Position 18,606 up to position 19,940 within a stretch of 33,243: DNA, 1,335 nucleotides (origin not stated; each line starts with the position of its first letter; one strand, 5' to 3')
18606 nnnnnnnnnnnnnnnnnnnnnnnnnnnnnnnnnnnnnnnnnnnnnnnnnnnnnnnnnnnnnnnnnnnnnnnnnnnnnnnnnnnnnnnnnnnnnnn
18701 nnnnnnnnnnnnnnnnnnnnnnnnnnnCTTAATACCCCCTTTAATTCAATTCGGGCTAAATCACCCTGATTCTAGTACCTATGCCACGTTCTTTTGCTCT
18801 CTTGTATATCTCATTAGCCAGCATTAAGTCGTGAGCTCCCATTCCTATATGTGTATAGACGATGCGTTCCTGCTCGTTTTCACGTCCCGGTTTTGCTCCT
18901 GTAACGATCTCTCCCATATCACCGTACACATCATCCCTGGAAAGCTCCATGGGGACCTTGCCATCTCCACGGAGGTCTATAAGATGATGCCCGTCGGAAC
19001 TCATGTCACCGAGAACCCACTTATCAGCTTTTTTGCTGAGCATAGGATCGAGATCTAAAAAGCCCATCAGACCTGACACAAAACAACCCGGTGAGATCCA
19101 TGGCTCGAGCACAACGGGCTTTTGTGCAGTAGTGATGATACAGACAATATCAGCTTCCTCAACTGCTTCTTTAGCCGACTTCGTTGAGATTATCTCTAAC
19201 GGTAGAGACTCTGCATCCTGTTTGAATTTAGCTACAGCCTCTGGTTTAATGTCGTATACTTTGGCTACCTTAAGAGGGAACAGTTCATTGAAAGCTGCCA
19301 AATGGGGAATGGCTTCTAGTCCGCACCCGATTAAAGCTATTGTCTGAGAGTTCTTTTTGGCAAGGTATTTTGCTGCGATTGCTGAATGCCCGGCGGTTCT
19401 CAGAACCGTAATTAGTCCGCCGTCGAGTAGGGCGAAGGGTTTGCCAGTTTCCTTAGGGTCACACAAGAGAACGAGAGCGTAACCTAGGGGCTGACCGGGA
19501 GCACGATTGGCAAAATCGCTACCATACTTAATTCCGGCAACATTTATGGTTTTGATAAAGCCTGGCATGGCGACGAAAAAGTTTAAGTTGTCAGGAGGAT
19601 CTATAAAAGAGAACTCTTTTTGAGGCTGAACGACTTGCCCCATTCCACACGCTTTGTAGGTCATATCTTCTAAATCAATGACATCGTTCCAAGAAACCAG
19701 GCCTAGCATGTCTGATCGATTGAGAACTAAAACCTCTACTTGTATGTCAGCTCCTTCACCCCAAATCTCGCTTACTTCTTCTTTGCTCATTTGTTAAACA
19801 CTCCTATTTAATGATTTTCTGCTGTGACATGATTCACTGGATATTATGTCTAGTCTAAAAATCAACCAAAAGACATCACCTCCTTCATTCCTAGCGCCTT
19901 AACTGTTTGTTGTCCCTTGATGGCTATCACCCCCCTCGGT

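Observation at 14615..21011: IclR-linked TRAP transporter, opine dehydrogenase and OCD-family enzyme form a putative opine/imino-acid catabolic island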

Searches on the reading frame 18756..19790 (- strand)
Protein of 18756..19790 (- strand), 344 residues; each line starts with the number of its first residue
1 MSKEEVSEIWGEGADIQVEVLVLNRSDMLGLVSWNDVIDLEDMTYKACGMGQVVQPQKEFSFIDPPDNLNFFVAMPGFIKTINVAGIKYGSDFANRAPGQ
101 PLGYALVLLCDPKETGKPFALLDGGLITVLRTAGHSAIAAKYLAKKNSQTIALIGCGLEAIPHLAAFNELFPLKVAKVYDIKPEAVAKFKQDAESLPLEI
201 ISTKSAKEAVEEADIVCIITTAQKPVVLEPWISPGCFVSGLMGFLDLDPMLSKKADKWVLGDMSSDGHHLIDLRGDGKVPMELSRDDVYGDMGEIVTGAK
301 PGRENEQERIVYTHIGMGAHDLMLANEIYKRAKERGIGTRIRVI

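Call 3: search_protein_families(library=pfam, proteins=[window:18756-19790:-])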
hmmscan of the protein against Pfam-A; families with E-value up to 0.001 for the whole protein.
window:18756-19790:- (344 aa): 1 family
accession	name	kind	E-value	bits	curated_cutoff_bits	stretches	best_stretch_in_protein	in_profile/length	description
PF02423.21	OCD_Mu_crystall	-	8e-53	179.9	24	1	69-334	50-312/314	Ornithine cyclodeaminase/mu-crystallin family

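Call 4: search_protein_families(library=ncbifam, proteins=[window:18756-19790:-])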
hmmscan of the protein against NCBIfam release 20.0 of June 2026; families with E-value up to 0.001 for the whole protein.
window:18756-19790:- (344 aa): 13 families
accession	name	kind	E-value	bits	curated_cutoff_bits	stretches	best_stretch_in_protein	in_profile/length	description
TIGR02371.1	ala_DH_arch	equivalog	3.2e-50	171.1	409.15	1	19-343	1-324/325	alanine dehydrogenase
NF006379.0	PRK08618.1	equivalog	7.9e-49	166.7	417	1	21-342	2-325/326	ornithine cyclodeaminase family protein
TIGR03944.1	dehyd_SbnB_fam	equivalog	3.3e-47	161.1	326.9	1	35-342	18-325/327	2,3-diaminopropionate biosynthesis protein SbnB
NF004793.0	PRK06141.1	equivalog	2.1e-37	128.8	322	1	24-334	5-313/314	bifunctional Delta(1)-pyrroline-2-carboxylate/Delta(1)-piperideine-2-carboxylate reductase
NF004848.0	PRK06199.1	subfamily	3.3e-32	112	362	1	70-341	76-370/379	tyramine oxidase subunit B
NF006141.0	PRK08291.1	equivalog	1.3e-30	106.5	408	1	77-341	60-328/330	cyclodeaminase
NF005762.1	PRK07589.1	equivalog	2.8e-29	102.1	350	1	104-344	85-321/334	ornithine cyclodeaminase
TIGR02992.1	ectoine_eutC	equivalog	4.6e-27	94.9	471.65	1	36-340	18-324/326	ectoine utilization protein EutC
NF045643.1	ImmsucRedBhcD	equivalog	4.6e-26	91.9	500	1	77-342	56-320/321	iminosuccinate reductase BhcD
NF005296.0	PRK06823.1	equivalog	8.2e-21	74.3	438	1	23-332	4-313/315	ornithine cyclodeaminase family protein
NF005603.0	PRK07340.1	equivalog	2.3e-20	73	266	1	95-240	75-217/307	delta(1)-pyrroline-2-carboxylate reductase family protein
NF045512.1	PyrPipCarbRedLhpI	equivalog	1.1e-18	67.4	400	1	26-230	6-203/298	bifunctional Delta(1)-pyrroline-2-carboxylate/Delta(1)-piperideine-2-carboxylate reductase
NF005011.0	PRK06407.1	subfamily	1.3e-08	34.4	337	1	74-233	52-204/302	ornithine cyclodeaminase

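Call 7: search_solved_structures(query=window:18756-19790:-, max_evalue=0.001, show_alignments=1)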
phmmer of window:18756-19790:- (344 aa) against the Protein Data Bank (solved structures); distinct sequences matched with E-value up to 0.001: 14.
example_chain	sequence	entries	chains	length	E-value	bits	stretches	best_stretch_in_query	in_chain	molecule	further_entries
6t3e_A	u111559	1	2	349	3.5e-46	161.4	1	19-342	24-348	DELTA1-pyrroline-2-carboxylate reductase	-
4m54_A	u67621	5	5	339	2.2e-38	135.8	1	15-342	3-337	Putative ornithine cyclodeaminase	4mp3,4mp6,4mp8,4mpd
1vll_A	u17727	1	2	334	3.6e-38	135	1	18-342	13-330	alanine dehydrogenase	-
1omo_A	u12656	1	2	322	6.4e-38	134.2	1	19-342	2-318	alanine dehydrogenase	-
4bv8_A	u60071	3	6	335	1.2e-25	93.8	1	70-330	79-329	THIOMORPHOLINE-CARBOXYLATE DEHYDROGENASE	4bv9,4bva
2i99_A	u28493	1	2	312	3e-25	92.6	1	100-330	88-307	Mu-crystallin homolog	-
6rqa_A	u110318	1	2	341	6.8e-21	78.2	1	76-342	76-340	iminosuccinate reductase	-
1u7h_A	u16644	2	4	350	7.9e-16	61.6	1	104-343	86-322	ornithine cyclodeaminase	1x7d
5yu0_A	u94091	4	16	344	3.5e-13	52.9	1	113-236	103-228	Lysine cyclodeaminase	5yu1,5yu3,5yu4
5gzi_B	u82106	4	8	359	3.9e-13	52.7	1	113-236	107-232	Lysine cyclodeaminase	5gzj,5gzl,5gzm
3hdj_A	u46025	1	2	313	6.8e-13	51.9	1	106-336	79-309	Probable ornithine cyclodeaminase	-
7cxs_B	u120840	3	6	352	6.9e-13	51.9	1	19-341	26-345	CmnK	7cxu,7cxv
7rbp_A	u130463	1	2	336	7.6e-11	45.2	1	85-330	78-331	Ornithine cyclodeaminase/mu-crystallin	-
8j1c_A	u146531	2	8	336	2.9e-10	43.3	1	32-333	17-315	Ornithine cyclodeaminase family protein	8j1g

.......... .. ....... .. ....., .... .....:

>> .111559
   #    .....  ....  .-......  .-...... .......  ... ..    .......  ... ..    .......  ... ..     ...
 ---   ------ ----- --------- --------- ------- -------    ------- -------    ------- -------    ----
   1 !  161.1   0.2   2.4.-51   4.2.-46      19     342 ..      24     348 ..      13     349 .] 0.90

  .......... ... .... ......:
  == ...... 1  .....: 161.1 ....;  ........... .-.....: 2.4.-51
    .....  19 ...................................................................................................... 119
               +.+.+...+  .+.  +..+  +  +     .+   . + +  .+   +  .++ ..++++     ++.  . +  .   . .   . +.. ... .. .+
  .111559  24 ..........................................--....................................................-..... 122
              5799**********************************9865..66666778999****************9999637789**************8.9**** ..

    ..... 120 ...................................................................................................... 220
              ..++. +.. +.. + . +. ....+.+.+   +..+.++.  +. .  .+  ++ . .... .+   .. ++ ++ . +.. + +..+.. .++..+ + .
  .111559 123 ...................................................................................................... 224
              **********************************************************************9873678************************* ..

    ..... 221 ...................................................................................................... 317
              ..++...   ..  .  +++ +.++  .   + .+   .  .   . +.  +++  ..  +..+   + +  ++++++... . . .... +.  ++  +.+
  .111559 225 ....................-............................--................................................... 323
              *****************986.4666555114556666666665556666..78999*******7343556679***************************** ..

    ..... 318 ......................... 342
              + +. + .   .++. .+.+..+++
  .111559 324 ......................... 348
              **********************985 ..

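Call 15: find_homologous_proteins(query=window:18756-19790:-)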
Query window:18756-19790:- (344 aa): 135 proteins with E <= 0.001 among 1991 candidates; the best 120 are listed.
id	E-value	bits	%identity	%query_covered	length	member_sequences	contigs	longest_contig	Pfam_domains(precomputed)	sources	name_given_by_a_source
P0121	2.1e-228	775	100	100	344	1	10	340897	PF02423.22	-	-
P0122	6.3e-125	435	62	96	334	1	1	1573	PF02423.22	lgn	-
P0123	2.0e-119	417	55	97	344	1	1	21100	PF02423.22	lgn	-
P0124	4.4e-118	413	59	96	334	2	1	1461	PF02423.22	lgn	-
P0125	9.7e-118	412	58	96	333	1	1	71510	PF02423.22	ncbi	-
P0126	5.1e-117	409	58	96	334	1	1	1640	PF02423.22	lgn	-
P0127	2.9e-115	403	55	97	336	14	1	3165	PF02423.22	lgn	-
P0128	1.7e-114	401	56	96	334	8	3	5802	PF02423.22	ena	-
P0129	7.4e-113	395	55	96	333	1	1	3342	PF02423.22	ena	-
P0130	7.7e-113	395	55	96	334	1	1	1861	PF02423.22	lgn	-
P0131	8.4e-112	392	55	96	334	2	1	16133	PF02423.22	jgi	-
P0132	9.3e-112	392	52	97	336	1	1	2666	PF02423.22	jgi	-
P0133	2.1e-111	391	55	95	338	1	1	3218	PF02423.22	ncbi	-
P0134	8.8e-111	389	53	96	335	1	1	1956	PF02423.22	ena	-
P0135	3.7e-110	387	51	97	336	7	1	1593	PF02423.22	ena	-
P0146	1.8e-102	361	49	97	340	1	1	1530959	PF02423.22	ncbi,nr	ncbi:MAG: hypothetical protein JSV32_00130 [Dehalococcoidia bacterium]|nr:MAG: hypothetical protein 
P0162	2.6e-94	334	48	95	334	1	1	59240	PF02423.22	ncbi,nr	ncbi:MAG: hypothetical protein HY675_27550 [Chloroflexi bacterium]|nr:hypothetical protein [Chlorofl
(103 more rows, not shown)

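Call 17: find_encoding_contigs(protein=P0125, flank=8000, max_places=1)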
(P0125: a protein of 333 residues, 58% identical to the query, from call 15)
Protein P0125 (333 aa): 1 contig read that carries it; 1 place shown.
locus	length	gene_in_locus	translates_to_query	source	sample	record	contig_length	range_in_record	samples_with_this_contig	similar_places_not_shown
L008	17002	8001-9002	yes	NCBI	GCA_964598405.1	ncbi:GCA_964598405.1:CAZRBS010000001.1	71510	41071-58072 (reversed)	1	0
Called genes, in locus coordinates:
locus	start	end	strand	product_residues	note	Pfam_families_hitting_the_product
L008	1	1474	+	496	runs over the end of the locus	PF00361:Proton_antipo_M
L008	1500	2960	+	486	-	PF00361:Proton_antipo_M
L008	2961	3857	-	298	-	PF00701:DHDPS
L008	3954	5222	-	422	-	PF01306:LacY_symp (weak), PF07690:MFS_1, PF06779:MFS_4 (weak), PF11700:ATG22 (weak), PF03825:Nuc_H_symport (weak), PF07690:MFS_1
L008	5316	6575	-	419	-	PF07690:MFS_1, PF11700:ATG22 (weak), PF00083:Sugar_tr (weak), PF07690:MFS_1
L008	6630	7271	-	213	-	PF13489:Methyltransf_23, PF01209:Ubie_methyltran, PF01135:PCMT, PF01728:FtsJ, PF13847:Methyltransf_31, PF08241:Methyltransf_11, PF08242:Methyltransf_12, PF13649:Methyltransf_25, +3 more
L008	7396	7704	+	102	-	PF18893:DUF5652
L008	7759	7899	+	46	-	PF18930:DUF5679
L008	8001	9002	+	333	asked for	PF02423:OCD_Mu_crystall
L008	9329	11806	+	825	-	PF00133:tRNA-synt_1, PF09334:tRNA-synt_1g, PF13603:tRNA-synt_1_2, PF00133:tRNA-synt_1, PF09334:tRNA-synt_1g (weak), PF08264:Anticodon_1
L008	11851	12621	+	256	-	PF03807:F420_oxidored, PF14748:P5CR_dimer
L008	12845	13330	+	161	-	PF27059:HTH_MmpR5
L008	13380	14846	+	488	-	PF00364:Biotin_lipoyl (faint), PF25917:BSH_RND (faint), PF25973:BSH_CzcB (weak), PF25984:BSH_YknX (weak), PF25990:Beta-barrel_YknX, PF25967:RND-MFP_C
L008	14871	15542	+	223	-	PF00005:ABC_tran, PF02463:SMC_N (faint), PF13304:AAA_21 (faint)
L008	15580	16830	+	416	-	PF12704:MacB_PCD, PF02687:FtsX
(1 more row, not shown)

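Call 18: find_encoding_contigs(protein=P0123, flank=8000, max_places=1)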
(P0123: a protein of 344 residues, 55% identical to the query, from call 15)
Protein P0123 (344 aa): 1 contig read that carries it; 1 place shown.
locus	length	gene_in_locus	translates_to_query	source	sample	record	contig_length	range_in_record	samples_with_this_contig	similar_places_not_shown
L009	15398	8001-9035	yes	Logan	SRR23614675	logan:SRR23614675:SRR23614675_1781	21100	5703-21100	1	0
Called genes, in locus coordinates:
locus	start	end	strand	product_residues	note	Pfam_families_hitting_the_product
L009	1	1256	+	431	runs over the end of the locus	PF06808:DctM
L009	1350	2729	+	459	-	PF03972:MmgE_PrpD_N, PF19305:MmgE_PrpD_C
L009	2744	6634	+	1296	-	PF05378:Hydant_A_N, PF01968:Hydantoinase_A, PF19278:Hydant_A_C, PF02538:Hydantoinase_B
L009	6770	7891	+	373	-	PF01210:NAD_Gly3P_dh_N (weak), PF02558:ApbA (faint), PF02317:Octopine_DH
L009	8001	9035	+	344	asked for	PF02423:OCD_Mu_crystall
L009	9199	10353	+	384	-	PF03435:Sacchrp_dh_NADP, PF16653:Sacchrp_dh_C (weak)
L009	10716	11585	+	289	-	PF02596:DUF169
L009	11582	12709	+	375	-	-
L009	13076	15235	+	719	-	PF02629:CoA_binding (weak), PF13380:CoA_binding_2, PF13607:Succ_CoA_lig, PF19045:Ligase_CoA_2 (weak), PF13549:ATP-grasp_5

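Call 19: find_encoding_contigs(protein=P0146, flank=8000, max_places=1)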
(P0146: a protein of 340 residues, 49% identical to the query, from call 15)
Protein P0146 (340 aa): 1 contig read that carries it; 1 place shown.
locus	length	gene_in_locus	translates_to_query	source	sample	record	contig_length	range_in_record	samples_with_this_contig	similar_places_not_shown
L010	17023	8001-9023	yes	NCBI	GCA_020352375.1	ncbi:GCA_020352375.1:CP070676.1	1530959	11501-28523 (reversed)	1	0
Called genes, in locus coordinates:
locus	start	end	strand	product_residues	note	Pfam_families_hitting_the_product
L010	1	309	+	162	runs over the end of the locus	-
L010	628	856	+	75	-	-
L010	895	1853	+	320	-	PF06808:DctM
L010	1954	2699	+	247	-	PF02463:SMC_N (weak)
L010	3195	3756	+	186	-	-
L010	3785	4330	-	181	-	-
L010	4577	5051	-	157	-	-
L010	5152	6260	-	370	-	PF01326:PPDK_N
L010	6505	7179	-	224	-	PF02660:G3P_acyltransf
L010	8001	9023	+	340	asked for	PF02423:OCD_Mu_crystall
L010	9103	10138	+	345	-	PF02730:AFOR_N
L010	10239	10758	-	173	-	PF00106:adh_short, PF08659:KR, PF13561:adh_short_C2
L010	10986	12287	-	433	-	PF06808:DctM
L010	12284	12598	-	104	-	PF04290:DctQ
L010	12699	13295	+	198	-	PF25137:ADH_Fe_C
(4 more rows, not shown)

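Call 20: find_encoding_contigs(protein=P0162, flank=8000, max_places=1)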
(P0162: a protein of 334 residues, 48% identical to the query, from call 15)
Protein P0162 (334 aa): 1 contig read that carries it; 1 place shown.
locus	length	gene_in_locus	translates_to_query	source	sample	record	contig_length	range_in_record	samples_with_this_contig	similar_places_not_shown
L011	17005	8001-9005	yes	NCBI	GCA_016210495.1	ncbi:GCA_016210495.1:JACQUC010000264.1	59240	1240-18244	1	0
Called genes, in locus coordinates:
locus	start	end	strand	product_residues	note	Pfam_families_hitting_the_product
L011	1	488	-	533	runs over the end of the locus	PF20695:UbiD_N, PF01977:UbiD, PF20696:UbiD_C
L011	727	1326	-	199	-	PF09347:DUF1989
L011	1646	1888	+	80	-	-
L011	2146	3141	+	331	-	PF13379:NMT1_2, PF09084:NMT1, PF12974:Phosphonate-bd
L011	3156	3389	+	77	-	-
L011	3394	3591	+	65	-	-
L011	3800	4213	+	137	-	PF11225:DUF3024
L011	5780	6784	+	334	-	PF02423:OCD_Mu_crystall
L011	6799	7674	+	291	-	PF04909:Amidohydro_2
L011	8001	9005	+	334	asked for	PF02423:OCD_Mu_crystall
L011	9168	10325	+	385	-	PF01547:SBP_bac_1 (weak), PF13531:SBP_bac_11 (weak), PF13416:SBP_bac_8, PF13343:SBP_bac_6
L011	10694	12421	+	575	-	PF00528:BPD_transp_1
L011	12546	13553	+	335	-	PF04069:OpuAC (weak), PF13379:NMT1_2, PF09084:NMT1, PF12974:Phosphonate-bd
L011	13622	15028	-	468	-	PF20695:UbiD_N, PF01977:UbiD, PF20696:UbiD_C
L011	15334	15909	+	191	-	PF07452:CHRD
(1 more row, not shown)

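Call 48: find_encoding_contigs(protein=P0123, flank=10000, max_places=1)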
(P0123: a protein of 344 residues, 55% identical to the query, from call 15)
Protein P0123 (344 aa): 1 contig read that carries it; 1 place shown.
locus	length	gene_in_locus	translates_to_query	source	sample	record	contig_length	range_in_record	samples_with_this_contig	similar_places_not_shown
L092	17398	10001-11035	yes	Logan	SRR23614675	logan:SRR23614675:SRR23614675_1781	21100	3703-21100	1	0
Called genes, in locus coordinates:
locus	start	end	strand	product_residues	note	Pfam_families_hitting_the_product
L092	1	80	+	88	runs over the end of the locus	-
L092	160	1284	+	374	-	PF03480:DctP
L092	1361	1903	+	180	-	PF04290:DctQ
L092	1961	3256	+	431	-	PF06808:DctM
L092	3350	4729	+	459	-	PF03972:MmgE_PrpD_N, PF19305:MmgE_PrpD_C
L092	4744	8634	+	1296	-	PF05378:Hydant_A_N, PF01968:Hydantoinase_A, PF19278:Hydant_A_C, PF02538:Hydantoinase_B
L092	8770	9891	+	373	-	PF01210:NAD_Gly3P_dh_N (weak), PF02558:ApbA (faint), PF02317:Octopine_DH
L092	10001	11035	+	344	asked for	PF02423:OCD_Mu_crystall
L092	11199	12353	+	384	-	PF03435:Sacchrp_dh_NADP, PF16653:Sacchrp_dh_C (weak)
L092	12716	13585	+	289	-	PF02596:DUF169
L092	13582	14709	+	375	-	-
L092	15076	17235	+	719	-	PF02629:CoA_binding (weak), PF13380:CoA_binding_2, PF13607:Succ_CoA_lig, PF19045:Ligase_CoA_2 (weak), PF13549:ATP-grasp_5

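Call 52: find_related_loci(query=A2, collection=metagenome_contigs, flank=8000)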
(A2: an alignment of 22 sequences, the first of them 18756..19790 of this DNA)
Query A2 (344 aa) in metagenome_contigs; peptide patterns used: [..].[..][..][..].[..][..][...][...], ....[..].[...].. (x = any residue, [..] = any of these).
600 stretches matched a pattern (row limit reached: there are more); 459 encode a relative of the query (tblastn E <= 1e-3); the best 80 are kept; 80 distinct loci.
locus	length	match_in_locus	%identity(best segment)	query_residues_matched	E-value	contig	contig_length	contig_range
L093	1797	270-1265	55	14-343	2e-130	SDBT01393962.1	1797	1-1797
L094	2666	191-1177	52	12-344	2e-124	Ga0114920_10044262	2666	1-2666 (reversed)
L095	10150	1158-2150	55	16-344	2e-118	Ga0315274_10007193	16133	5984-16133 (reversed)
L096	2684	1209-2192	53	13-344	2e-123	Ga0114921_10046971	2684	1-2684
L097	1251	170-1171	51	9-344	4e-119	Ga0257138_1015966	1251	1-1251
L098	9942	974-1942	46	17-341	2e-91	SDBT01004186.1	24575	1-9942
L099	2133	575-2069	44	14-341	2e-94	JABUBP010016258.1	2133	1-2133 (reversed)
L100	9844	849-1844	44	11-341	3e-88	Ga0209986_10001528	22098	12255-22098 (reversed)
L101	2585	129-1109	44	17-341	1e-84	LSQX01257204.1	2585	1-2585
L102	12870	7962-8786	48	70-341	3e-77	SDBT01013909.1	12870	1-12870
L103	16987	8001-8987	40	13-344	3e-73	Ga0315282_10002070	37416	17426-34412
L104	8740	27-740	47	105-341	2e-70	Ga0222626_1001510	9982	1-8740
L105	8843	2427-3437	38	19-344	2e-64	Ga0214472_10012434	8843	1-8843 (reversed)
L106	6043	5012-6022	38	19-344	2e-64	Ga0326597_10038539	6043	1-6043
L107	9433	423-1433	35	19-344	6e-59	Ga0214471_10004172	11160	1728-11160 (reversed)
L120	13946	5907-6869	34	18-343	3e-46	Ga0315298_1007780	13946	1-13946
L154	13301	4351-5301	30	17-338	5e-42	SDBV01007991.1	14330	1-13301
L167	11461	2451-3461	31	1-344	6e-41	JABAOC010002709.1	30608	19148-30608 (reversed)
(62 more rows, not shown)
